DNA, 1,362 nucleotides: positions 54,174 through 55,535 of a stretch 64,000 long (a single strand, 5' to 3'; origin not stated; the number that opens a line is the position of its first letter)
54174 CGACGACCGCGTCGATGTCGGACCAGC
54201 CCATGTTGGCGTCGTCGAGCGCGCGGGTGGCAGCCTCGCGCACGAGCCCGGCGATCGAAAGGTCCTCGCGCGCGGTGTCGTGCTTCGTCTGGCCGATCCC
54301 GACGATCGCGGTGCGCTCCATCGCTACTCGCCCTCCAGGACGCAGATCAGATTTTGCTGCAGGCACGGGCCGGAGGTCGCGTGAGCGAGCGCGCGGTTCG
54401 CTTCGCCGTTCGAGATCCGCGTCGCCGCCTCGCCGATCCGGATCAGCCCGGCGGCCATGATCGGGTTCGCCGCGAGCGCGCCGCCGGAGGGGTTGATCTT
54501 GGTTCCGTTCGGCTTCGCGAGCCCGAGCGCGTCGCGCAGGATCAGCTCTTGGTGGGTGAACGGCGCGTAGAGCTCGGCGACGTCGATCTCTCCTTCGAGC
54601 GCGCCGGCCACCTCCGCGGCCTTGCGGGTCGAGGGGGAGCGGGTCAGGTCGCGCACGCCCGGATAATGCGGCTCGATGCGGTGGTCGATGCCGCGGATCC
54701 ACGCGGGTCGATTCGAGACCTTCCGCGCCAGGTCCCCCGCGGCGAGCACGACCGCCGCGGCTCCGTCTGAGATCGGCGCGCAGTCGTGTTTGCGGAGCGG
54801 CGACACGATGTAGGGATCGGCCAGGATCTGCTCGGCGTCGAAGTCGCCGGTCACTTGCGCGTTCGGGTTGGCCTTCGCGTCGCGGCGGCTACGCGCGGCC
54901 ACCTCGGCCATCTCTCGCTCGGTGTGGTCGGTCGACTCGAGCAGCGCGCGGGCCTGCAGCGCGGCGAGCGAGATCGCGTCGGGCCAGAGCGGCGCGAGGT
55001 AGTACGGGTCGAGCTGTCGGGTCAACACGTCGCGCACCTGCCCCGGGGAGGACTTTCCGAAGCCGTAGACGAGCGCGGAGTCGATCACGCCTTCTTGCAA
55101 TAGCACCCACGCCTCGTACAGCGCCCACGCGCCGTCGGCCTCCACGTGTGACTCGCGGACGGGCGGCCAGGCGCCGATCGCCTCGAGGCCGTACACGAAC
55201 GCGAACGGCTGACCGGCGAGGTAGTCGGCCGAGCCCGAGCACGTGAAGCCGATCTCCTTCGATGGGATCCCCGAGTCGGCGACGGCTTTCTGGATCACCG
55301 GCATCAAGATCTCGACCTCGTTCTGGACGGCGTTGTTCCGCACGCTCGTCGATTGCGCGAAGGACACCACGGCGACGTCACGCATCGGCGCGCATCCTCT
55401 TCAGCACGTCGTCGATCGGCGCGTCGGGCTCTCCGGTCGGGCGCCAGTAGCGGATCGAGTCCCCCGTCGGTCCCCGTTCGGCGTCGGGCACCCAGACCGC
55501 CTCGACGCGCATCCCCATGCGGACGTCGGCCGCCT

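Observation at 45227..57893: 13-gene co-directional operon resembling the igr/ChsH/Ltp2 steroid side-chain module, with extra thiolase-DUF35 pairs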

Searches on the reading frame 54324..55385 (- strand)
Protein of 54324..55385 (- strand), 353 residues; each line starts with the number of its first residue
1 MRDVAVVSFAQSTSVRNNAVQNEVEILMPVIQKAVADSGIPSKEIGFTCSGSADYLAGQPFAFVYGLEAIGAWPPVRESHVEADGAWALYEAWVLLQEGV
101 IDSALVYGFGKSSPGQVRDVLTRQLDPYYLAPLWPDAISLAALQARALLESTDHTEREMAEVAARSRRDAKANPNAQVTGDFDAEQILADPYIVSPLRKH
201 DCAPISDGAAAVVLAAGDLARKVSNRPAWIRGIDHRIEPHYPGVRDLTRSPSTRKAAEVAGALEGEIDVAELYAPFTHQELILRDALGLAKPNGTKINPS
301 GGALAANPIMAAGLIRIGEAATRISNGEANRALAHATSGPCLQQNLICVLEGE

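Call 6: search_protein_families(library=pfam, proteins=[window:54324-55385:-])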
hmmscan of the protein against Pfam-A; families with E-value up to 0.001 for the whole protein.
window:54324-55385:- (353 aa): 3 families
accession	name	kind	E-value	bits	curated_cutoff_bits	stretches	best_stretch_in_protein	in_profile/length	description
PF22691.2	Thiolase_C_1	-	2e-06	28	28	1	252-324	23-110/144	Thiolase C-terminal domain-like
PF02803.24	Thiolase_C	-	0.00044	20.3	27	1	251-337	26-110/123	Thiolase, C-terminal domain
PF00108.29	Thiolase_N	-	0.00055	19.8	26.4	0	84-216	87-258/260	Thiolase, N-terminal domain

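Call 8: search_protein_families(library=ncbifam, proteins=[window:54324-55385:-], max_evalue=0.00001)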
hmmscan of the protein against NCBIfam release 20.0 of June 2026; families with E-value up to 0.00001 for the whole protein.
window:54324-55385:- (353 aa): 23 families
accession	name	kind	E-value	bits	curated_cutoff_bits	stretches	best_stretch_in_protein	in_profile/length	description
NF005924.0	PRK07937.1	subfamily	2.3e-165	550.2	419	1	1-353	2-352/353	lipid-transfer protein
NF006180.0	PRK08313.1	subfamily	3.9e-34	118.1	514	1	2-339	4-372/389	thiolase domain-containing protein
NF004720.0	PRK06064.1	subfamily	3e-31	108.6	420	1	1-292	1-303/389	thiolase domain-containing protein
NF004721.0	PRK06065.1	equivalog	4.5e-31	108.1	455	1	3-296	11-314/393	thiolase domain-containing protein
NF004722.0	PRK06066.1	equivalog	2.6e-29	102.4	516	1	30-337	32-370/385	thiolase domain-containing protein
NF004811.0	PRK06158.1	subfamily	8e-28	97.5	421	1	4-295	10-303/384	acetyl-CoA acetyltransferase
NF006102.0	PRK08256.1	subfamily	7.2e-24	84.6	436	1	30-319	31-354/394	lipid-transfer protein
NF005704.0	PRK07516.1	subfamily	4.6e-23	81.8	412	1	3-294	3-308/389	thiolase domain-containing protein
NF009228.0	PRK12578.1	subfamily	6.9e-21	74.3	485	1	2-297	3-310/387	thiolase domain-containing protein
NF053570.1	AcCoTHIOL_METTL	equivalog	7.4e-20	71.1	600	1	1-294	1-304/385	acetyl-CoA acetyltransferase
NF004810.0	PRK06157.1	equivalog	3.7e-18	65.8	403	1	3-293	8-314/400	acetyl-CoA acetyltransferase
NF004715.0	PRK06059.1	equivalog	1.7e-16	60.2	424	1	28-242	28-250/399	lipid-transfer protein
NF053628.1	BnzsclthlBbsBGT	equivalog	3.1e-16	59.2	750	1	142-292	144-299/389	benzoylsuccinyl-CoA thiolase subunit BbsB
NF004982.0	PRK06365.1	equivalog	1.1e-15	57.7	695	1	1-234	15-254/430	thiolase domain-containing protein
NF006010.0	PRK08142.1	subfamily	5.3e-15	55.1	462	1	141-300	146-309/388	thiolase domain-containing protein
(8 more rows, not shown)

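Call 18: search_solved_structures(query=window:54324-55385:-, max_evalue=0.001, show_alignments=2)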
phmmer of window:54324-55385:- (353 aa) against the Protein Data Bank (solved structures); distinct sequences matched with E-value up to 0.001: 29.
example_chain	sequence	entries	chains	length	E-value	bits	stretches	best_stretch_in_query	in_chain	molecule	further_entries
4yzo_A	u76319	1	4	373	3.1e-20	76.2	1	73-342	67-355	Putative acyl-CoA acyltransferase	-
7yvy_A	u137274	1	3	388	1.3e-14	57.7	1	28-301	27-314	Acetyl-CoA acetyltransferase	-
6hsj_A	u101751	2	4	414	5.6e-14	55.6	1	31-294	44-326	SCP2-thiolase (type-1)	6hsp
6hrv_A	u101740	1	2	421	6e-14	55.5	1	31-294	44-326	SCP2-thiolase (type-1)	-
7pxp_C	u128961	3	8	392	6.4e-14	55.4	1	142-301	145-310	Benzoylsuccinyl-CoA thiolase subunit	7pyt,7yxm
4u4e_A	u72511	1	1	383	1.2e-12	51.3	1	120-293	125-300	Thiolase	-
4bia_A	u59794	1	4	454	2e-11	47.3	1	74-307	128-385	3-KETOACYL-COA THIOLASE, PUTATIVE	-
4bi9_A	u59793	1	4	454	3.6e-11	46.4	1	74-307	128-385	3-KETOACYL-COA THIOLASE, PUTATIVE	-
6esq_A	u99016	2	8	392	1.4e-09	41.2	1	1-293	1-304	acetoacetyl-CoA thiolase | Acetyl-CoA acetyltransferase thiolase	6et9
1ulq_A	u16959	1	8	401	4e-08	36.4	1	201-314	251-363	putative acetyl-CoA acetyltransferase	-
3zbl_A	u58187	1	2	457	7e-07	32.3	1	74-296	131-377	3-KETOACYL-COA THIOLASE-LIKE PROTEIN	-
3zbk_A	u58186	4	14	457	9.2e-07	31.9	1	74-296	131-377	3-KETOACYL-COA THIOLASE-LIKE PROTEIN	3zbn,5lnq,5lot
3zbg_A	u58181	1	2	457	2e-06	30.8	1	76-296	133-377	3-KETOACYL-COA THIOLASE-LIKE PROTEIN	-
6pca_A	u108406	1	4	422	2.3e-06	30.6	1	201-327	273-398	Beta-ketoadipyl-CoA thiolase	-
6pcb_A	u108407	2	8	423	3.3e-06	30.1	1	201-321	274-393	Beta-ketoadipyl-CoA thiolase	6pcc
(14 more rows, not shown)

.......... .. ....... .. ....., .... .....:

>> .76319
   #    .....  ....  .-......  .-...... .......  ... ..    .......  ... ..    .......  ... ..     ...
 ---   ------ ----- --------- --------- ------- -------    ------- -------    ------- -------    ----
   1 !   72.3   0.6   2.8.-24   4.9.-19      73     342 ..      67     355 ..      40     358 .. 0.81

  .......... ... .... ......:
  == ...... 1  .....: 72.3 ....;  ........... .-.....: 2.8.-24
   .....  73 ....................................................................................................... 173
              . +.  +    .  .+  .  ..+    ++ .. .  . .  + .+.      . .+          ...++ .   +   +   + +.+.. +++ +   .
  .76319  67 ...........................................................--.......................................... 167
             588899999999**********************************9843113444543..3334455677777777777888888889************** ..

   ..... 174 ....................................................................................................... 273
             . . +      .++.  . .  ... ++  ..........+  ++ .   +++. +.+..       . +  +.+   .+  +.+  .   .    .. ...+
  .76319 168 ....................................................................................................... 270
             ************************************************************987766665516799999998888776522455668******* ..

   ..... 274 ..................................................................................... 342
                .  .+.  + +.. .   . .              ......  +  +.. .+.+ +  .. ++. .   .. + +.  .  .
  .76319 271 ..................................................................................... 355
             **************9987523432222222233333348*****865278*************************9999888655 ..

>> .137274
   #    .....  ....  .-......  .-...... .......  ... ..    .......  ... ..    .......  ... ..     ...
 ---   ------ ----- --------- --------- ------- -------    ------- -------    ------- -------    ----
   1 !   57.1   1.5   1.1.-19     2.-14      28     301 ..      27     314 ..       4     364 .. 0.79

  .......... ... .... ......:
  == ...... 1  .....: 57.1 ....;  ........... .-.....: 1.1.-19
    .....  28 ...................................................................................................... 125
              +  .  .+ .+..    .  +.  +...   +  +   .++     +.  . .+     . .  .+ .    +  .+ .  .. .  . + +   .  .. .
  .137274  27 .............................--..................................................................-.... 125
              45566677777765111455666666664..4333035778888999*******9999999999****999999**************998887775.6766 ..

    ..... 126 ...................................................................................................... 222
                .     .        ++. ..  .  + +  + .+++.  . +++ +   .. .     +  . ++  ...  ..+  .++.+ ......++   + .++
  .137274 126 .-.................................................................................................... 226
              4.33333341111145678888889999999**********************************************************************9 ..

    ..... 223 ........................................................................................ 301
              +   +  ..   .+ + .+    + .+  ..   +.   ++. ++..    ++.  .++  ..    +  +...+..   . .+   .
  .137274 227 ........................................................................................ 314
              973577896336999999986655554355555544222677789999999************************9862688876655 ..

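Call 22: find_homologous_proteins(query=window:54324-55385:-, max_evalue=1e-20)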
Query window:54324-55385:- (353 aa): 8000 proteins with E <= 1e-20 among 8000 candidates; the best 120 are listed.
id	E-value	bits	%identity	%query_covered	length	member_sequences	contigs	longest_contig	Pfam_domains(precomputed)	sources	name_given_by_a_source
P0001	8.8e-215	731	93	100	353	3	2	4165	PF22691.3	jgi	jgi:acetyl-CoA acetyltransferase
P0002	9.2e-215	731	92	100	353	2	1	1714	PF22691.3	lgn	-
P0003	2.9e-209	713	90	100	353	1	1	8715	PF00108.30,PF22691.3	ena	-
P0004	3.0e-208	709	90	100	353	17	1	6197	PF22691.3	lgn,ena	-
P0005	8.1e-206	701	89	100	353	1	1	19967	PF22691.3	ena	-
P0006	1.5e-205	700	89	100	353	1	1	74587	PF22691.3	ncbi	-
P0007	1.5e-205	700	89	100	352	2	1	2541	PF22691.3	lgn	-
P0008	1.1e-204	697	88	100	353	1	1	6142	PF22691.3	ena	-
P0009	2.6e-204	696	89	100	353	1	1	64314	-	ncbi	-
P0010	6.2e-204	695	89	100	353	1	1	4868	PF22691.3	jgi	jgi:acetyl-CoA acetyltransferase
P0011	7.7e-203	691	88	100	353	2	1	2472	PF22691.3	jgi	jgi:acetyl-CoA acetyltransferase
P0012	1.2e-202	691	88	100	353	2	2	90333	PF22691.3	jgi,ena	jgi:acetyl-CoA acetyltransferase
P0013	5.4e-200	682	88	100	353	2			PF22691.3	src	-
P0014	1.5e-199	681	87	100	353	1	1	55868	PF22691.3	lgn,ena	-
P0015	2.4e-199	680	87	100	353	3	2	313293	PF22691.3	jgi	jgi:acetyl-CoA acetyltransferase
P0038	1.2e-175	602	76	99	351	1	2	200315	PF22691.3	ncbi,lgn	-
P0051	1.9e-171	588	78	100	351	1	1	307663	-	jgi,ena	-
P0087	1.4e-165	569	73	100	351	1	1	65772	PF22691.3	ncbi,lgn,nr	ncbi:MAG: thiolase domain-containing protein [Chloroflexi bacterium]|nr:thiolase domain-containing p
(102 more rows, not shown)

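Call 23: find_encoding_contigs(protein=P0006, flank=10000, max_places=2)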
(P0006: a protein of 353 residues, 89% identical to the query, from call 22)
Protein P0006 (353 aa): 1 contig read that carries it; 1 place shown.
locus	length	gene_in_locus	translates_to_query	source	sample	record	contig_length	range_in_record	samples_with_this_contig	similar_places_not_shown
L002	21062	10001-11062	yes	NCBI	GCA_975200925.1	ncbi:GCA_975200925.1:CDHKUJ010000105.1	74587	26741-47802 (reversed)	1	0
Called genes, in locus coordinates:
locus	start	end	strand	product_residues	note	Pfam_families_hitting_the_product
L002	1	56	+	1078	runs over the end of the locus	PF00027:cNMP_binding, PF03412:Peptidase_C39, PF00664:ABC_membrane, PF00005:ABC_tran, PF02463:SMC_N (faint)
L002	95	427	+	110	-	PF06170:DUF983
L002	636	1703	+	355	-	PF26549:Tricorn_N (weak)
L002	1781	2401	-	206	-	-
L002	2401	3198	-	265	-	PF00378:ECH_1, PF16113:ECH_2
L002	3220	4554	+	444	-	PF00067:p450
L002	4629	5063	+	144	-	PF10604:Polyketide_cyc2, PF08327:AHSA1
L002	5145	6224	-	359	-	PF08240:ADH_N, PF00107:ADH_zinc_N, PF13602:ADH_zinc_N_2 (weak)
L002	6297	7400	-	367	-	PF23212:DUF7064 (faint)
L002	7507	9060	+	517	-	PF00501:AMP-binding, PF13193:AMP-binding_C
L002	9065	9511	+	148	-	PF01796:OB_ChsH2_C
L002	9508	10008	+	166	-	PF01796:OB_ChsH2_C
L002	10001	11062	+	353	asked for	PF22691:Thiolase_C_1 (faint)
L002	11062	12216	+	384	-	PF00108:Thiolase_N (weak), PF22691:Thiolase_C_1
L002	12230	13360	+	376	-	PF02771:Acyl-CoA_dh_N, PF02770:Acyl-CoA_dh_M, PF00441:Acyl-CoA_dh_1, PF08028:Acyl-CoA_dh_2 (weak)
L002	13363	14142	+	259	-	PF00106:adh_short, PF08659:KR, PF13561:adh_short_C2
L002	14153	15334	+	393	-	PF02771:Acyl-CoA_dh_N, PF02770:Acyl-CoA_dh_M, PF00441:Acyl-CoA_dh_1, PF08028:Acyl-CoA_dh_2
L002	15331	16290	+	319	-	PF13452:FAS1_DH_region, PF12172:zf-ChsH2, PF01796:OB_ChsH2_C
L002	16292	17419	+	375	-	PF02771:Acyl-CoA_dh_N, PF00441:Acyl-CoA_dh_1, PF08028:Acyl-CoA_dh_2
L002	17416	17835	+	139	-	PF01575:MaoC_dehydratas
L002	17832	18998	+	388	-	PF22691:Thiolase_C_1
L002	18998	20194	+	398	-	PF02771:Acyl-CoA_dh_N, PF02770:Acyl-CoA_dh_M, PF00441:Acyl-CoA_dh_1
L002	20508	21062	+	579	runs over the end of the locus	-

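Call 24: find_encoding_contigs(protein=P0087, flank=10000, max_places=2)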
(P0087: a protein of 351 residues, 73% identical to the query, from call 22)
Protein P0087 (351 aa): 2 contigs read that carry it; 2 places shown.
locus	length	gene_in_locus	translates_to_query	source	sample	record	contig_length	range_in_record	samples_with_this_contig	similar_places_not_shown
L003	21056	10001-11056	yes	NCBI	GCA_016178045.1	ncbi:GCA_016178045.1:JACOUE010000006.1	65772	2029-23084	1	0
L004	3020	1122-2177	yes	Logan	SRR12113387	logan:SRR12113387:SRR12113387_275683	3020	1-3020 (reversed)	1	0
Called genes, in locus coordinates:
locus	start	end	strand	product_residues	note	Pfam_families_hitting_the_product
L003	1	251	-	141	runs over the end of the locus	PF01575:MaoC_dehydratas (weak)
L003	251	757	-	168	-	PF13452:FAS1_DH_region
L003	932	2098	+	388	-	PF02771:Acyl-CoA_dh_N, PF02770:Acyl-CoA_dh_M, PF00441:Acyl-CoA_dh_1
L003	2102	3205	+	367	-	PF02771:Acyl-CoA_dh_N, PF00441:Acyl-CoA_dh_1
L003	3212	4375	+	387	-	PF22691:Thiolase_C_1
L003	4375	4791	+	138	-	PF12172:zf-ChsH2, PF01796:OB_ChsH2_C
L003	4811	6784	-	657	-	PF00496:SBP_bac_5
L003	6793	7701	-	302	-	PF00106:adh_short, PF08659:KR, PF13561:adh_short_C2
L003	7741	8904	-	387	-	PF00108:Thiolase_N, PF02803:Thiolase_C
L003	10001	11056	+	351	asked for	PF22691:Thiolase_C_1 (faint)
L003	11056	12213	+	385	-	PF22691:Thiolase_C_1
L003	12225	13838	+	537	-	PF00501:AMP-binding, PF13193:AMP-binding_C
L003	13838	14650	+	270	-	PF00378:ECH_1, PF16113:ECH_2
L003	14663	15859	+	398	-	PF02771:Acyl-CoA_dh_N, PF02770:Acyl-CoA_dh_M, PF00441:Acyl-CoA_dh_1, PF08028:Acyl-CoA_dh_2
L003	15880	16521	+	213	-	PF00440:TetR_N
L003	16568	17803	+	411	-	PF00067:p450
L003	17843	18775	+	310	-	PF00478:IMPDH (faint), PF03060:NMO, PF01070:FMN_dh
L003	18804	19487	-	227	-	PF08281:Sigma70_r4_2 (weak), PF00196:GerE, PF04545:Sigma70_r4 (faint)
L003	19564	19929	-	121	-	-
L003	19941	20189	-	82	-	-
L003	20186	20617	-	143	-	PF06271:RDD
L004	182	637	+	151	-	PF01796:OB_ChsH2_C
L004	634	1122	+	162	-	PF12172:zf-ChsH2, PF01796:OB_ChsH2_C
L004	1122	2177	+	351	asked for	PF22691:Thiolase_C_1 (faint)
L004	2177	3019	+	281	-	?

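Call 33: find_related_loci(query=window:54324-55385:-, collection=genome_contigs, flank=10000)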
Query window:54324-55385:- (353 aa) in genome_contigs; peptide patterns used: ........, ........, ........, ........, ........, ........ (x = any residue, [..] = any of these).
600 stretches matched a pattern (row limit reached: there are more); 586 encode a relative of the query (tblastn E <= 1e-3); the best 80 are kept; 80 distinct loci.
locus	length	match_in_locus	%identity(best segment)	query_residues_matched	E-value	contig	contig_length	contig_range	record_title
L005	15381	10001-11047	69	1-353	8e-161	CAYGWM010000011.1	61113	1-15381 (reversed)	MAG TPA_asm: uncultured Spirochaetales bacterium isolate ERP119294_co1_322 genome assembly, contig: NODE_480_length_6111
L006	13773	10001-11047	69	2-353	1e-159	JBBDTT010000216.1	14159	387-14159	MAG: Actinomycetota bacterium isolate LejiaC_2_71_9 Lejia_C_9927_length_14159_cov_6, whole genome shotgun sequence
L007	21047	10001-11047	70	1-353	3e-159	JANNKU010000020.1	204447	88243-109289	MAG: Deltaproteobacteria bacterium isolate SOY_38_metabat_69 SOY_38_k141_1567932, whole genome shotgun sequence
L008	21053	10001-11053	68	1-353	1e-158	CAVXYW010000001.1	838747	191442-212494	MAG: uncultured Actinomycetes bacterium isolate MFD04212.bin.2.12 genome assembly, contig: contig_1248, whole genome sho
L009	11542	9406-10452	69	1-351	6e-155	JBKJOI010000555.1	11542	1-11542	MAG: Haliangiales bacterium isolate ant_bin.405 k117_3167683, whole genome shotgun sequence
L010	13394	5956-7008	64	1-353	9e-155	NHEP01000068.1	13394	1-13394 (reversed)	MAG: bacterium TMED88 isolate TMED88 MHASMcontig_371130, whole genome shotgun sequence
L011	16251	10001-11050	66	2-353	2e-154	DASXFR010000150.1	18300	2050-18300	MAG TPA_asm: Acidimicrobiales bacterium isolate SMAG_U5143 k141_2542353, whole genome shotgun sequence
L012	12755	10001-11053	66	1-353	2e-154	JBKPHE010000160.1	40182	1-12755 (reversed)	MAG: Actinomycetota bacterium isolate HAY_GB_MAG_00018 HAY_GB_000000430128, whole genome shotgun sequence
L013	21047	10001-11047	69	1-351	1e-153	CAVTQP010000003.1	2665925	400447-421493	MAG: uncultured Actinomycetes bacterium isolate MFD09603.bin.1.97 genome assembly, contig: contig_8020, whole genome sho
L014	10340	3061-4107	71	1-351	8e-154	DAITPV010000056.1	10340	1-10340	MAG TPA_asm: Actinomycetota bacterium isolate CTOTU39255 NODE_906_length_10340_cov_5.795819, whole genome shotgun sequen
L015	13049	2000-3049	66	1-352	2e-153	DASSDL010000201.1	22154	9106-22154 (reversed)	MAG TPA_asm: Acidimicrobiales bacterium isolate SMAG_U949 k141_298697, whole genome shotgun sequence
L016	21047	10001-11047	64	1-351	8e-152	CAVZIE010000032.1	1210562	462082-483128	MAG: uncultured delta proteobacterium isolate MFD02416.bin.2.211 genome assembly, contig: contig_6675, whole genome shot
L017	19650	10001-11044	65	4-353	6e-152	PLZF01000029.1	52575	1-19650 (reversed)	MAG: Acidimicrobiaceae bacterium isolate palsa_742 73.20120700_P3D.181_contig_33916, whole genome shotgun sequence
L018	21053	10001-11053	65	1-353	3e-151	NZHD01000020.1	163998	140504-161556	MAG: Deltaproteobacteria bacterium isolate MED660 MHASMcontig_650874, whole genome shotgun sequence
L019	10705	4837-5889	65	1-353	3e-150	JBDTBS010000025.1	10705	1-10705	MAG: Aquihabitans sp. isolate cluster2_bin.138 k127_4291095, whole genome shotgun sequence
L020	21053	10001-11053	65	1-353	2e-150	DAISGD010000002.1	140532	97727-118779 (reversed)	MAG TPA_asm: Acidimicrobiales bacterium isolate CTOTU41480 NODE_35_length_140532_cov_9.324772, whole genome shotgun sequ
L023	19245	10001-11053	64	1-353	9e-149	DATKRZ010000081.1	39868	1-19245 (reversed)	MAG TPA_asm: Acidimicrobiales bacterium isolate SMAG_U14041 k141_1442292, whole genome shotgun sequence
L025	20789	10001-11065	63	1-353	5e-148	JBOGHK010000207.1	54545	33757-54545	MAG: Acidimicrobiales bacterium isolate M3-S_metawrap_bin.105 k127_1570808, whole genome shotgun sequence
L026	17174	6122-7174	63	1-353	1e-147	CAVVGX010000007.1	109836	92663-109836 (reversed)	MAG: uncultured Actinomycetota bacterium isolate MFD01721.bin.1.226 genome assembly, contig: contig_50406, whole genome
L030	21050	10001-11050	65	2-353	1e-147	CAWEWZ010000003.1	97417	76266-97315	MAG: uncultured Acidimicrobiaceae bacterium isolate MFD05502.bin.2.144 genome assembly, contig: contig_25033, whole geno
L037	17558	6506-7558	63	1-353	6e-146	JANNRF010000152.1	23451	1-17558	MAG: Deltaproteobacteria bacterium isolate SOY_31_metabat_371 SOY_31_k141_3568170, whole genome shotgun sequence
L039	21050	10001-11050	63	1-352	1e-145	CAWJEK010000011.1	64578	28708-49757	MAG: uncultured Acidimicrobiaceae bacterium isolate MFD04780.bin.2.127 genome assembly, contig: contig_23219, whole geno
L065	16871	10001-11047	64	2-352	1e-141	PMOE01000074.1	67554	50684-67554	MAG: Acidimicrobiaceae bacterium isolate palsa_457 73.20110600_P1M.11_contig_10484, whole genome shotgun sequence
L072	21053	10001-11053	64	1-353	5e-141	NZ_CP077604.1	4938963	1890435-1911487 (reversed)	Aquihabitans sp. G128 chromosome, complete genome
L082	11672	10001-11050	64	1-352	5e-140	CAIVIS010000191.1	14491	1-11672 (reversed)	MAG: uncultured Acidimicrobiaceae bacterium isolate KR3_bin-1063 genome assembly, contig: bin-1063:191/465, whole genome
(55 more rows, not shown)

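Call 45: find_encoding_contigs(protein=P0015, flank=10000, max_places=1)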
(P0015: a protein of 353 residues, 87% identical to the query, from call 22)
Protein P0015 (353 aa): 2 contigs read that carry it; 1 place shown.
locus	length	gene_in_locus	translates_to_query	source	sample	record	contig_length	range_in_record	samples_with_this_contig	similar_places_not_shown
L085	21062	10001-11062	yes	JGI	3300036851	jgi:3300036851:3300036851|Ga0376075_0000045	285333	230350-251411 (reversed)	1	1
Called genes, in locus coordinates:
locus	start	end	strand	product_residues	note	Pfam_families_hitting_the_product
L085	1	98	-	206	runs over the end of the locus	PF03061:4HBT (weak)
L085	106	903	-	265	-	PF00378:ECH_1, PF16113:ECH_2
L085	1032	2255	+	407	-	PF00067:p450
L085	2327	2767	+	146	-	PF10604:Polyketide_cyc2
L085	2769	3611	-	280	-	-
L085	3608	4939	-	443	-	PF13088:BNR_2 (faint), PF15902:Sortilin-Vps10 (faint), PF02012:BNR (faint)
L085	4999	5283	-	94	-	-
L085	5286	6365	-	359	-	PF08240:ADH_N, PF16912:Glu_dehyd_C (weak), PF00107:ADH_zinc_N, PF13602:ADH_zinc_N_2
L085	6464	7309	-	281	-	-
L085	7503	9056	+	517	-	PF00501:AMP-binding, PF13193:AMP-binding_C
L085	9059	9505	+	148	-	PF01796:OB_ChsH2_C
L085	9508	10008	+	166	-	PF01796:OB_ChsH2_C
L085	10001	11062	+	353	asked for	PF22691:Thiolase_C_1 (faint)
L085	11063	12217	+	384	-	PF00108:Thiolase_N (weak), PF22691:Thiolase_C_1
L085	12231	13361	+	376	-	PF02771:Acyl-CoA_dh_N, PF02770:Acyl-CoA_dh_M, PF00441:Acyl-CoA_dh_1, PF08028:Acyl-CoA_dh_2 (weak)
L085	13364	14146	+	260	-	PF00106:adh_short, PF08659:KR, PF13561:adh_short_C2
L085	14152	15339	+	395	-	PF02771:Acyl-CoA_dh_N, PF02770:Acyl-CoA_dh_M, PF00441:Acyl-CoA_dh_1, PF08028:Acyl-CoA_dh_2 (weak)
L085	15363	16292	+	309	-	PF13452:FAS1_DH_region, PF12172:zf-ChsH2, PF01796:OB_ChsH2_C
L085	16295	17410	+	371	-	PF02771:Acyl-CoA_dh_N, PF02770:Acyl-CoA_dh_M (faint), PF00441:Acyl-CoA_dh_1, PF08028:Acyl-CoA_dh_2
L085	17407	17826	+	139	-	PF01575:MaoC_dehydratas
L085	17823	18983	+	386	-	PF00108:Thiolase_N (faint), PF22691:Thiolase_C_1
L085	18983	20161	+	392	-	PF02771:Acyl-CoA_dh_N, PF02770:Acyl-CoA_dh_M, PF00441:Acyl-CoA_dh_1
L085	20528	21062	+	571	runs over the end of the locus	-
